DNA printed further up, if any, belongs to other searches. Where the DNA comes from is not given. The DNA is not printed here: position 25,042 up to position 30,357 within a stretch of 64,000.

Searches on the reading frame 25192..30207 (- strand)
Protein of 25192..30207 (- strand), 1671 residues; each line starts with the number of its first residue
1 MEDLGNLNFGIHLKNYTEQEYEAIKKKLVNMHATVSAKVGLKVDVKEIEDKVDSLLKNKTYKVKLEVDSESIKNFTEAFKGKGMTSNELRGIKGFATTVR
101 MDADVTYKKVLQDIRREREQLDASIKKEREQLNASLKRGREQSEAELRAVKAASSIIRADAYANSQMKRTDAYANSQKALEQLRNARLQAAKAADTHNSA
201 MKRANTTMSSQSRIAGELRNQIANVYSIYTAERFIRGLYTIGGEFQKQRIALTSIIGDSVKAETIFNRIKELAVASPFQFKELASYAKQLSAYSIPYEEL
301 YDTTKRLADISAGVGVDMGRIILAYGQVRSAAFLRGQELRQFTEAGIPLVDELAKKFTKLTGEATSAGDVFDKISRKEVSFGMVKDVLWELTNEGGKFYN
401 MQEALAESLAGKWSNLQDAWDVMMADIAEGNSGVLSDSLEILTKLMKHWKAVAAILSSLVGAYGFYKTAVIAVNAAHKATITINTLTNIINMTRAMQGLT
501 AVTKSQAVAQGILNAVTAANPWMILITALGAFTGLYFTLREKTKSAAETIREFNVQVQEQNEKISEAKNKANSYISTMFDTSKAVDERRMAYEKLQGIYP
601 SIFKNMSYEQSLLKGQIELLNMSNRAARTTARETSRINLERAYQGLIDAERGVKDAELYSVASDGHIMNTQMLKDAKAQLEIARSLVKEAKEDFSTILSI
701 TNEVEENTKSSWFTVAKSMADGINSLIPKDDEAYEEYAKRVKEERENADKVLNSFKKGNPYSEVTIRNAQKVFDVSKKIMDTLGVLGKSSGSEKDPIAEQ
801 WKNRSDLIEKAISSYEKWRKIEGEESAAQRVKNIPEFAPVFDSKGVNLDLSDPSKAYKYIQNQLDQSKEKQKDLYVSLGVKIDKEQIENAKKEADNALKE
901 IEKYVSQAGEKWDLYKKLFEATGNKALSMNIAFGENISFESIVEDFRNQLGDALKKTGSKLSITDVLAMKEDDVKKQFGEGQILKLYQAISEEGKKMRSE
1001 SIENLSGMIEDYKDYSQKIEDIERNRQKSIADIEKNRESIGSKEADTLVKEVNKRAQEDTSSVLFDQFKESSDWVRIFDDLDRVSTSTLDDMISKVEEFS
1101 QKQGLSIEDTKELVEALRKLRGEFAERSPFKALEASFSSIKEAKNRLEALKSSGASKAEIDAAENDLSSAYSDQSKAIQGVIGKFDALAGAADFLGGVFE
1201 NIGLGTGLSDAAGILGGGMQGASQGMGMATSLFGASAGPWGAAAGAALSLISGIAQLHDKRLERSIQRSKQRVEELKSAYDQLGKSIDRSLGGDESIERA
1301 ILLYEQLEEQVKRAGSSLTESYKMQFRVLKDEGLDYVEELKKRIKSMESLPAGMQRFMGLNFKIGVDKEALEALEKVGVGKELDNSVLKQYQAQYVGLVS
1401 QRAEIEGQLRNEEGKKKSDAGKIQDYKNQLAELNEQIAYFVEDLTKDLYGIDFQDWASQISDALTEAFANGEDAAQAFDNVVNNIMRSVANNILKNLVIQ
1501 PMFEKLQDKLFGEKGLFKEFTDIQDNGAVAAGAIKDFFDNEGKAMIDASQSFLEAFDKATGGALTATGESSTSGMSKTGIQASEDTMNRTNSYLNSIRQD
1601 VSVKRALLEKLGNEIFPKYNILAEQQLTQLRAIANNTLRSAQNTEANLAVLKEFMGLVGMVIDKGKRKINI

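Call 17: search_protein_families(library=phrogs, proteins=[window:25192-30207:-], max_evalue=0.001)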
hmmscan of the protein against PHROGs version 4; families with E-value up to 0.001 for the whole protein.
window:25192-30207:- (1671 aa): 3 families
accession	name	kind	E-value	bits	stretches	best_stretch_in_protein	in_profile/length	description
phrog_9959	-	tail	6.2e-104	349.9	2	209-553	42-383/1708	tail length tape measure protein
phrog_21917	-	unknown function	5.4e-44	151.3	1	996-1549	833-1306/1395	-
phrog_29251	-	tail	1.4e-06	28.4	1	272-486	85-281/560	tail length tape measure protein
